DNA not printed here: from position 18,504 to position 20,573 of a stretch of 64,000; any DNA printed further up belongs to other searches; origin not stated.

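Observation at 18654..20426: CoaE (dephospho-CoA kinase) fused in frame to an extended-SDR / NAD(P)-dependent reductase-epimerase domain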

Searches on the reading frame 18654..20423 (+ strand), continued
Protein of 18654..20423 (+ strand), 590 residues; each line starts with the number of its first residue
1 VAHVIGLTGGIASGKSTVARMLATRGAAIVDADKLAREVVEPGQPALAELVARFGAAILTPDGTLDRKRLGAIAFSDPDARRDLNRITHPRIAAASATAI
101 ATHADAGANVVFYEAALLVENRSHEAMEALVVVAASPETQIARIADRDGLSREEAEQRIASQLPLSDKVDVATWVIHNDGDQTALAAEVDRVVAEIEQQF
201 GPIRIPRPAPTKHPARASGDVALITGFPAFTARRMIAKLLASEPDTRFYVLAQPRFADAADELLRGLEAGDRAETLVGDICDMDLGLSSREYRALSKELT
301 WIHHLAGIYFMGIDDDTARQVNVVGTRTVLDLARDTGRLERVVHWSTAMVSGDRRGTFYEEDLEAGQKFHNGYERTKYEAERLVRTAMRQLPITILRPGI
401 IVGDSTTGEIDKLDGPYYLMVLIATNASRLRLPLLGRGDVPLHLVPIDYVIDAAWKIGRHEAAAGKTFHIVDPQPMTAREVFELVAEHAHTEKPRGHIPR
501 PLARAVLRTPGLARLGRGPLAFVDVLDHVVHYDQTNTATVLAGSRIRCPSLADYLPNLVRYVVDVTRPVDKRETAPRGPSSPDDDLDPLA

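Call 39: fold_search(model_id=the predicted structure, library=pdb)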
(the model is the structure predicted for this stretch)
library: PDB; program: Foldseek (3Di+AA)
matches with E <= 10: 1920; with E <= 0.001: 979
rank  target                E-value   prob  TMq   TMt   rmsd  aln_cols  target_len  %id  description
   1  4w4t_B                7.2e-19  1.00  0.45  0.66   5.8       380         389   24  The crystal structure of the terminal R domain from the myxalamid PKS-NRPS biosynthetic pathway (released 2015-08-12)
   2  4u7w_B                7.2e-18  1.00  0.46  0.67   5.1       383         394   26  The crystal structure of the terminal R domain from the myxalamid PKS-NRPS biosynthetic pathway (released 2015-08-12)
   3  4w4t_A                2.5e-17  1.00  0.45  0.66   5.6       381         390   24  The crystal structure of the terminal R domain from the myxalamid PKS-NRPS biosynthetic pathway (released 2015-08-12)
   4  4u7w_A                2.6e-17  1.00  0.46  0.68   5.2       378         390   25  The crystal structure of the terminal R domain from the myxalamid PKS-NRPS biosynthetic pathway (released 2015-08-12)
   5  8v1x_B                1.2e-16  1.00  0.46  0.67   4.7       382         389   21  Crystal structure of polyketide synthase (PKS) thioreductase domain from Streptomyces coelicolor (released 2024-11-27)
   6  8v1x_A                6.4e-16  1.00  0.46  0.67   4.5       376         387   22  Crystal structure of polyketide synthase (PKS) thioreductase domain from Streptomyces coelicolor (released 2024-11-27)
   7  4i1u_B                9.5e-16  1.00  0.30  0.81   2.7       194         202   42  Apo crystal structure of a dephospho-CoA kinase from Burkholderia vietnamiensis (released 2013-01-09)
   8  4i1u_A                1.2e-15  1.00  0.30  0.79   2.8       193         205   42  Apo crystal structure of a dephospho-CoA kinase from Burkholderia vietnamiensis (released 2013-01-09)
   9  6ari_A                1.4e-15  1.00  0.31  0.86   2.4       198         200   40  Crystal structure of a dephospho-CoA kinase from Escherichia coli in complex with inhibitor CM078 (released 2018-08-22)
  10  4i1v_A                2.1e-15  1.00  0.31  0.83   2.0       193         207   42  Crystal structure of a dephospho-CoA kinase from Burkholderia vietnamiensis bound to ADP (released 2013-01-09)
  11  9bkz_B                7.6e-15  1.00  0.29  0.77   3.1       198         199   38  Crystal Structure of Dephospho-CoA kinase from Klebsiella aerogenes (CoA and ADP bound) (released 2024-05-08)
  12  9dug                  1.5e-14  1.00  0.31  0.83   2.1       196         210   39  Crystal Structure of Dephospho-CoA kinase from Klebsiella aerogenes (Sulfate bound) (released 2024-10-16)
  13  1t3h_A                1.8e-14  1.00  0.31  0.84   2.6       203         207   39  X-ray Structure of Dephospho-CoA Kinase from E. coli Norteast Structural Genomics Consortium Target ER57 (released 2004-05-11)
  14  9bkz_A                2.9e-14  1.00  0.29  0.78   3.2       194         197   36  Crystal Structure of Dephospho-CoA kinase from Klebsiella aerogenes (CoA and ADP bound) (released 2024-05-08)
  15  2f6r                  3.9e-14  1.00  0.31  0.76   2.6       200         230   32  Crystal structure of Bifunctional coenzyme A synthase (CoA synthase): (18044849) from MUS MUSCULUS at 1.70 A resolution (released 2005-12-27)
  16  1n3b_B                3.9e-14  1.00  0.32  0.85   2.4       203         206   39  Crystal Structure of Dephosphocoenzyme A kinase from Escherichia coli (released 2003-01-28)
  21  6ari_B                1.8e-13  1.00  0.30  0.81   3.0       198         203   40  Crystal structure of a dephospho-CoA kinase from Escherichia coli in complex with inhibitor CM078 (released 2018-08-22)
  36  6n39                  7.5e-13  1.00  0.29  0.42   2.5       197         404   38  Crystal structure of an dephospho-CoA kinase CoaE from Mycobacterium paratuberculosis (released 2018-11-21)
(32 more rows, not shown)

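Call 44: find_homologous_proteins(query=A3, max_evalue=1e-30)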
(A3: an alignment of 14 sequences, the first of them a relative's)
Query A3 (14 sequences) (373 aa, profile of the alignment): 6014 proteins with E <= 1e-30 among 8000 candidates; the best 120 are listed.
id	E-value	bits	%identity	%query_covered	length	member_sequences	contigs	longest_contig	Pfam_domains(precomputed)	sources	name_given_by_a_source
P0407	1.2e-204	697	66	99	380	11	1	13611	PF16363.12,PF01073.26,PF07993.19,PF01370.28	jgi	-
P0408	4.4e-204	695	64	99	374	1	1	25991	PF16363.12,PF01073.26,PF07993.19,PF01370.28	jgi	-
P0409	1.3e-203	694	67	100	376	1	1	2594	PF16363.12,PF01073.26,PF07993.19,PF01370.28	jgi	jgi:thioester reductase-like protein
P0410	1.7e-203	694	67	94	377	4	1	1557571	PF16363.12,PF01073.26,PF07993.19,PF01370.28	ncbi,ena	-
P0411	3.2e-203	693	68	95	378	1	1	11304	PF16363.12,PF01073.26,PF07993.19,PF01370.28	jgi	jgi:thioester reductase-like protein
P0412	5.7e-203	692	64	98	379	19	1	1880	PF16363.12,PF01073.26,PF07993.19,PF01370.28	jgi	-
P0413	7.7e-203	691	66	98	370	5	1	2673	PF16363.12,PF01073.26,PF07993.19,PF01370.28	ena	-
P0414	2.4e-202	690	65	99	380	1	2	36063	PF16363.12,PF01073.26,PF07993.19,PF01370.28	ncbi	-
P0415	3.8e-202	689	66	98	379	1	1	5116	PF16363.12,PF01073.26,PF07993.19,PF01370.28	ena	-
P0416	4.3e-202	689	67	99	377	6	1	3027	PF16363.12,PF01073.26,PF07993.19,PF01370.28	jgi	jgi:thioester reductase-like protein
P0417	6.8e-202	688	66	98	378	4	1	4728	PF16363.12,PF01073.26,PF07993.19,PF01370.28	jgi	jgi:thioester reductase-like protein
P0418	6.9e-202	688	67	98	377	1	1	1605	PF16363.12,PF01073.26,PF07993.19,PF01370.28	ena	-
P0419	1.1e-201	688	65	99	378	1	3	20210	PF16363.12,PF01073.26,PF07993.19,PF01370.28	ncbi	-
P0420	1.2e-201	687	68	99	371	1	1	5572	PF16363.12,PF01073.26,PF07993.19,PF01370.28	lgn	-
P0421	1.5e-201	687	65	99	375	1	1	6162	PF16363.12,PF01073.26,PF07993.19,PF01370.28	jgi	jgi:nucleoside-diphosphate-sugar epimerase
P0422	2.4e-201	687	68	99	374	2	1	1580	PF16363.12,PF01073.26,PF07993.19,PF01370.28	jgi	jgi:nucleoside-diphosphate-sugar epimerase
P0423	2.8e-201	686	65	98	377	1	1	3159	PF16363.12,PF01073.26,PF07993.19,PF01370.28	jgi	jgi:thioester reductase-like protein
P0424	3.0e-201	686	66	99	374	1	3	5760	PF16363.12,PF01073.26,PF07993.19,PF01370.28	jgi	jgi:nucleoside-diphosphate-sugar epimerase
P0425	3.1e-201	686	69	98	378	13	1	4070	PF16363.12,PF01073.26,PF07993.19,PF01370.28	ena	-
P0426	3.6e-201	686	65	98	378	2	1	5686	PF16363.12,PF01073.26,PF07993.19,PF01370.28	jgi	jgi:nucleoside-diphosphate-sugar epimerase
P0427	4.4e-201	686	67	99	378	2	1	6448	PF16363.12,PF01073.26,PF07993.19,PF01370.28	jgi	jgi:thioester reductase-like protein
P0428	5.3e-201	685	66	99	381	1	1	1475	PF16363.12,PF01073.26,PF07993.19,PF01370.28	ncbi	-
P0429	6.8e-201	685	69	94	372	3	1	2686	PF16363.12,PF01073.26,PF07993.19,PF01370.28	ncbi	-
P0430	8.4e-201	685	67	100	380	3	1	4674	PF16363.12,PF01073.26,PF07993.19,PF01370.28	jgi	jgi:thioester reductase-like protein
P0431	1.3e-200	684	66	99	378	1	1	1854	PF16363.12,PF01073.26,PF07993.19,PF01370.28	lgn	-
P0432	1.7e-200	684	68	93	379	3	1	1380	PF16363.12,PF01073.26,PF07993.19,PF01370.28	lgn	-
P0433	1.8e-200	684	66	99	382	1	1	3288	PF16363.12,PF01073.26,PF07993.19,PF01370.28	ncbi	-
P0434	2.7e-200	683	67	99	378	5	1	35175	PF16363.12,PF01073.26,PF07993.19,PF01370.28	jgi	-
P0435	2.9e-200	683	65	99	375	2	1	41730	PF16363.12,PF01073.26,PF07993.19,PF01370.28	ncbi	ncbi:MAG TPA: SDR family oxidoreductase [Anaeromyxobacter sp.]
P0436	3.0e-200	683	65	98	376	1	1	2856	PF16363.12,PF01073.26,PF07993.19,PF01370.28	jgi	jgi:nucleoside-diphosphate-sugar epimerase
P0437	3.5e-200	683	66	100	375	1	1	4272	PF16363.12,PF01073.26,PF07993.19,PF01370.28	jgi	jgi:thioester reductase-like protein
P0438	4.9e-200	682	65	99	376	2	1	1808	PF16363.12,PF01073.26,PF07993.19,PF01370.28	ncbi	-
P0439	6.1e-200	682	66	99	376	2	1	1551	PF16363.12,PF01073.26,PF07993.19,PF01370.28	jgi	jgi:nucleoside-diphosphate-sugar epimerase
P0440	6.9e-200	682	66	98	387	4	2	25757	PF16363.12,PF01073.26,PF07993.19,PF01370.28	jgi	jgi:thioester reductase-like protein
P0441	8.5e-200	681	66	100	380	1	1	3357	PF16363.12,PF01073.26,PF07993.19,PF01370.28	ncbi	-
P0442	9.0e-200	681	66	99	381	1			PF16363.12,PF01073.26,PF07993.19,PF01370.28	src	-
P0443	9.4e-200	681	66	98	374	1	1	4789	PF16363.12,PF01073.26,PF07993.19,PF01370.28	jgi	jgi:thioester reductase-like protein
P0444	1.1e-199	681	66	100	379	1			PF16363.12,PF01073.26,PF07993.19,PF01370.28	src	-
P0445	1.2e-199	681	66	99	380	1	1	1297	PF16363.12,PF01073.26,PF07993.19,PF01370.28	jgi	jgi:thioester reductase-like protein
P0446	1.4e-199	681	68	93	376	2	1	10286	PF16363.12,PF01073.26,PF07993.19,PF01370.28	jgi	jgi:thioester reductase-like protein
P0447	1.4e-199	681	70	95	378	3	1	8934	PF16363.12,PF01073.26,PF07993.19,PF01370.28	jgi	jgi:thioester reductase-like protein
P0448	1.6e-199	680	66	99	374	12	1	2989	PF16363.12,PF01073.26,PF07993.19,PF01370.28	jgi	jgi:nucleoside-diphosphate-sugar epimerase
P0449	2.2e-199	680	65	99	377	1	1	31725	PF16363.12,PF01073.26,PF07993.19,PF01370.28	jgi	jgi:nucleoside-diphosphate-sugar epimerase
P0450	2.2e-199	680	66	98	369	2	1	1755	PF16363.12,PF01073.26,PF07993.19,PF01370.28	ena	-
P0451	2.3e-199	680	68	98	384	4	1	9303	PF16363.12,PF01073.26,PF07993.19,PF01370.28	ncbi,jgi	jgi:thioester reductase-like protein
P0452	2.6e-199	680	66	99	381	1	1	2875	PF16363.12,PF01073.26,PF07993.19,PF01370.28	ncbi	-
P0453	3.5e-199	679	70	98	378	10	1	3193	PF16363.12,PF01073.26,PF07993.19,PF01370.28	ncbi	-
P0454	5.2e-199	679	69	95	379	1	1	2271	PF16363.12,PF01073.26,PF07993.19,PF01370.28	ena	-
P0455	5.6e-199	679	66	100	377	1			PF16363.12,PF01073.26,PF07993.19,PF01370.28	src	-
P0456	1.1e-198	678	69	98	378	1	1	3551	PF16363.12,PF01073.26,PF07993.19,PF01370.28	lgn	-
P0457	1.2e-198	678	66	93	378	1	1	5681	PF16363.12,PF01073.26,PF07993.19,PF01370.28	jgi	jgi:thioester reductase-like protein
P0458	1.2e-198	678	65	99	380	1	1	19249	PF16363.12,PF01073.26,PF07993.19,PF01370.28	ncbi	-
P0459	1.6e-198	677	68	97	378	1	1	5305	PF16363.12,PF01073.26,PF07993.19,PF01370.28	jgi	jgi:thioester reductase-like protein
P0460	1.7e-198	677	69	94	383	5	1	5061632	PF16363.12,PF01073.26,PF07993.19,PF01370.28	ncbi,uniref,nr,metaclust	ncbi:male sterility domain protein [Anaeromyxobacter sp. K]|uniref:SDR family oxidoreductase n=1 Tax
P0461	1.9e-198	677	66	99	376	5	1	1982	PF16363.12,PF01073.26,PF07993.19,PF01370.28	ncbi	-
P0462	2.6e-198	677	65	99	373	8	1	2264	PF16363.12,PF01073.26,PF07993.19,PF01370.28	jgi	-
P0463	2.6e-198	676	68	99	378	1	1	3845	PF16363.12,PF01073.26,PF07993.19,PF01370.28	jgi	jgi:thioester reductase-like protein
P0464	3.3e-198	676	67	97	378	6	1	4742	PF16363.12,PF01073.26,PF07993.19,PF01370.28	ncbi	-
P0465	4.3e-198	676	67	98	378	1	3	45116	PF16363.12,PF01073.26,PF07993.19,PF01370.28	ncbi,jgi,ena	ncbi:MAG TPA: SDR family oxidoreductase [Anaeromyxobacter sp.]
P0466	4.3e-198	676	66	99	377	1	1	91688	PF16363.12,PF01073.26,PF07993.19,PF01370.28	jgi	jgi:thioester reductase-like protein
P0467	4.4e-198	676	67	98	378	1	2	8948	PF16363.12,PF01073.26,PF07993.19,PF01370.28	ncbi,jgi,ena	-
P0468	4.9e-198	676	66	99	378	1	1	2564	PF16363.12,PF01073.26,PF07993.19,PF01370.28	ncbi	-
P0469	5.3e-198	675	65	99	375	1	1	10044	PF16363.12,PF01073.26,PF07993.19,PF01370.28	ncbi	ncbi:MAG TPA: SDR family oxidoreductase [Anaeromyxobacter sp.]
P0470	5.5e-198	675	66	100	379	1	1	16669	PF16363.12,PF01073.26,PF07993.19,PF01370.28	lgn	-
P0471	5.8e-198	675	66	99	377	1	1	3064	PF16363.12,PF01073.26,PF07993.19,PF01370.28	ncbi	-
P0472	6.4e-198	675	65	100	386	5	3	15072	PF01073.26,PF07993.19,PF01370.28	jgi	jgi:thioester reductase-like protein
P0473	6.5e-198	675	68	97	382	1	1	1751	PF16363.12,PF01073.26,PF07993.19,PF01370.28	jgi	jgi:thioester reductase-like protein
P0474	6.5e-198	675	65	100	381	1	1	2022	PF16363.12,PF01073.26,PF07993.19,PF01370.28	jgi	jgi:thioester reductase-like protein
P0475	8.3e-198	675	65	99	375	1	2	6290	PF16363.12,PF01073.26,PF07993.19,PF01370.28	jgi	jgi:nucleoside-diphosphate-sugar epimerase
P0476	8.6e-198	675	67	98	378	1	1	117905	PF16363.12,PF01073.26,PF07993.19,PF01370.28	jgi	jgi:thioester reductase-like protein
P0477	8.8e-198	675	67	98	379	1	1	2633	PF16363.12,PF01073.26,PF07993.19,PF01370.28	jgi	jgi:thioester reductase-like protein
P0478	9.2e-198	675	65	100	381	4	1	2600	PF16363.12,PF01073.26,PF07993.19,PF01370.28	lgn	-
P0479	9.3e-198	675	67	99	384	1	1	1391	PF16363.12,PF01073.26,PF07993.19,PF01370.28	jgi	jgi:thioester reductase-like protein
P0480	1.2e-197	674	67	99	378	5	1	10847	PF16363.12,PF01073.26,PF07993.19,PF01370.28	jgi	jgi:thioester reductase-like protein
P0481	1.2e-197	674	68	99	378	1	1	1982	PF16363.12,PF01073.26,PF07993.19,PF01370.28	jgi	jgi:thioester reductase-like protein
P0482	1.3e-197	674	66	98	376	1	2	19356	PF01073.26,PF07993.19,PF01370.28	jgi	jgi:nucleoside-diphosphate-sugar epimerase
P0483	1.4e-197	674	67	95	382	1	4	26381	PF16363.12,PF01073.26,PF07993.19,PF01370.28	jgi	jgi:thioester reductase-like protein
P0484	1.4e-197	674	66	95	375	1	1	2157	PF16363.12,PF01073.26,PF07993.19,PF01370.28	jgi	jgi:thioester reductase-like protein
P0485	1.7e-197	674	70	93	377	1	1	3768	PF16363.12,PF01073.26,PF07993.19,PF01370.28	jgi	jgi:thioester reductase-like protein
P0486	1.8e-197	674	68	95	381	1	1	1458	PF16363.12,PF01073.26,PF07993.19,PF01370.28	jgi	jgi:thioester reductase-like protein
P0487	1.8e-197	674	65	98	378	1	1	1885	PF01073.26,PF07993.19,PF01370.28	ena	-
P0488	1.8e-197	674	66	98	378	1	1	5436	PF01073.26,PF07993.19,PF01370.28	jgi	-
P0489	1.9e-197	674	67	98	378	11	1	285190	PF16363.12,PF01073.26,PF07993.19,PF01370.28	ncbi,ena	-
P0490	2.1e-197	673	66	99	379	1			PF16363.12,PF01073.26,PF07993.19,PF01370.28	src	-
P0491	2.5e-197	673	69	95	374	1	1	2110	PF16363.12,PF01073.26,PF07993.19,PF01370.28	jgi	jgi:thioester reductase-like protein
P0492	2.6e-197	673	69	98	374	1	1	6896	PF16363.12,PF01073.26,PF07993.19,PF01370.28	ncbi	-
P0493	2.8e-197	673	71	93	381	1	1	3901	PF16363.12,PF01073.26,PF07993.19,PF01370.28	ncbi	-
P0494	2.8e-197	673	66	98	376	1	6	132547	PF16363.12,PF01073.26,PF07993.19,PF01370.28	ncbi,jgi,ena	ncbi:MAG TPA: SDR family oxidoreductase [Anaeromyxobacter sp.]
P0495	2.9e-197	673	67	100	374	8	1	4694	PF16363.12,PF01073.26,PF07993.19,PF01370.28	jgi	-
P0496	2.9e-197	673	67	99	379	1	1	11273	PF16363.12,PF01073.26,PF07993.19,PF01370.28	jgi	jgi:nucleoside-diphosphate-sugar epimerase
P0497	3.1e-197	673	64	100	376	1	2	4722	PF16363.12,PF01073.26,PF07993.19,PF01370.28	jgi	jgi:thioester reductase-like protein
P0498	3.2e-197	673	66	95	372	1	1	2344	PF16363.12,PF01073.26,PF07993.19,PF01370.28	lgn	-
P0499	3.2e-197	673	67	99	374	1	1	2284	PF16363.12,PF01073.26,PF07993.19,PF01370.28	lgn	-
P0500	3.4e-197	673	68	98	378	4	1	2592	PF01073.26,PF07993.19,PF01370.28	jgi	jgi:thioester reductase-like protein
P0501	3.9e-197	673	68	99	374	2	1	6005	PF16363.12,PF01073.26,PF07993.19,PF01370.28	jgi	-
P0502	4.1e-197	673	66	93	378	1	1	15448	PF16363.12,PF01073.26,PF07993.19,PF01370.28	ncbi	-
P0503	4.2e-197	673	68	94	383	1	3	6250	PF16363.12,PF01073.26,PF07993.19,PF01370.28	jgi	jgi:thioester reductase-like protein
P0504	4.4e-197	672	67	99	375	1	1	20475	PF16363.12,PF01073.26,PF07993.19,PF01370.28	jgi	jgi:thioester reductase-like protein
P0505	4.9e-197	672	66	99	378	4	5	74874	PF16363.12,PF01073.26,PF07993.19,PF01370.28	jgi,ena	jgi:nucleoside-diphosphate-sugar epimerase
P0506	5.4e-197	672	67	99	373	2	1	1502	PF16363.12,PF01073.26,PF07993.19,PF01370.28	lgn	-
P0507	5.9e-197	672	64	98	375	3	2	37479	PF16363.12,PF01073.26,PF07993.19,PF01370.28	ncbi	-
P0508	6.0e-197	672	66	99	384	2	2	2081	PF16363.12,PF01073.26,PF07993.19,PF01370.28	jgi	-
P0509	6.9e-197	672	64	99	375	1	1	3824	PF16363.12,PF01073.26,PF07993.19,PF01370.28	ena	-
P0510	6.9e-197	672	66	99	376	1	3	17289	PF16363.12,PF01073.26,PF07993.19,PF01370.28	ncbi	-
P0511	8.0e-197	672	65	99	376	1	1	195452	PF16363.12,PF01073.26,PF07993.19,PF01370.28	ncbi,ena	-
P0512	8.3e-197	672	65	98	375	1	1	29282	PF16363.12,PF01073.26,PF07993.19,PF01370.28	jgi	jgi:thioester reductase-like protein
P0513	8.3e-197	672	66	98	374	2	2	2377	PF16363.12,PF01073.26,PF07993.19,PF01370.28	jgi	-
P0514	8.5e-197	672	65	100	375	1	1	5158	PF16363.12,PF01073.26,PF07993.19,PF01370.28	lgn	-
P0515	8.9e-197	671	65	100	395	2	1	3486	PF16363.12,PF01073.26,PF07993.19,PF01370.28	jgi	jgi:nucleoside-diphosphate-sugar epimerase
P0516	9.1e-197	671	68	98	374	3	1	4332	PF01073.26,PF07993.19,PF01370.28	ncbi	-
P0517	9.5e-197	671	65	100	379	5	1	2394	PF01073.26,PF07993.19,PF01370.28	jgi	jgi:thioester reductase-like protein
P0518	1.1e-196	671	68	99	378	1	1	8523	PF16363.12,PF01073.26,PF07993.19,PF01370.28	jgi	jgi:thioester reductase-like protein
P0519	1.3e-196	671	66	98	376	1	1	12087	PF01073.26,PF07993.19,PF01370.28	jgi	-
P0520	1.3e-196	671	66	99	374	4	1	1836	PF16363.12,PF01073.26,PF07993.19,PF01370.28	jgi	jgi:thioester reductase-like protein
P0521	1.5e-196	671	67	99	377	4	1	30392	PF16363.12,PF01073.26,PF07993.19,PF01370.28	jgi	-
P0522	1.6e-196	671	68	99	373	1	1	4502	PF16363.12,PF01073.26,PF07993.19,PF01370.28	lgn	-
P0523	1.8e-196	670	68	95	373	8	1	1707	PF16363.12,PF01073.26,PF07993.19,PF01370.28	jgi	jgi:nucleoside-diphosphate-sugar epimerase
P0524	1.8e-196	670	64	99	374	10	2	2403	PF16363.12,PF01073.26,PF07993.19,PF01370.28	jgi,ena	jgi:nucleoside-diphosphate-sugar epimerase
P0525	1.9e-196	670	66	95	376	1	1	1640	PF16363.12,PF01073.26,PF07993.19,PF01370.28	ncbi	ncbi:MAG TPA: SDR family oxidoreductase [Anaeromyxobacter sp.]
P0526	2.2e-196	670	67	99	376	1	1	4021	PF16363.12,PF01073.26,PF07993.19,PF01370.28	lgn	-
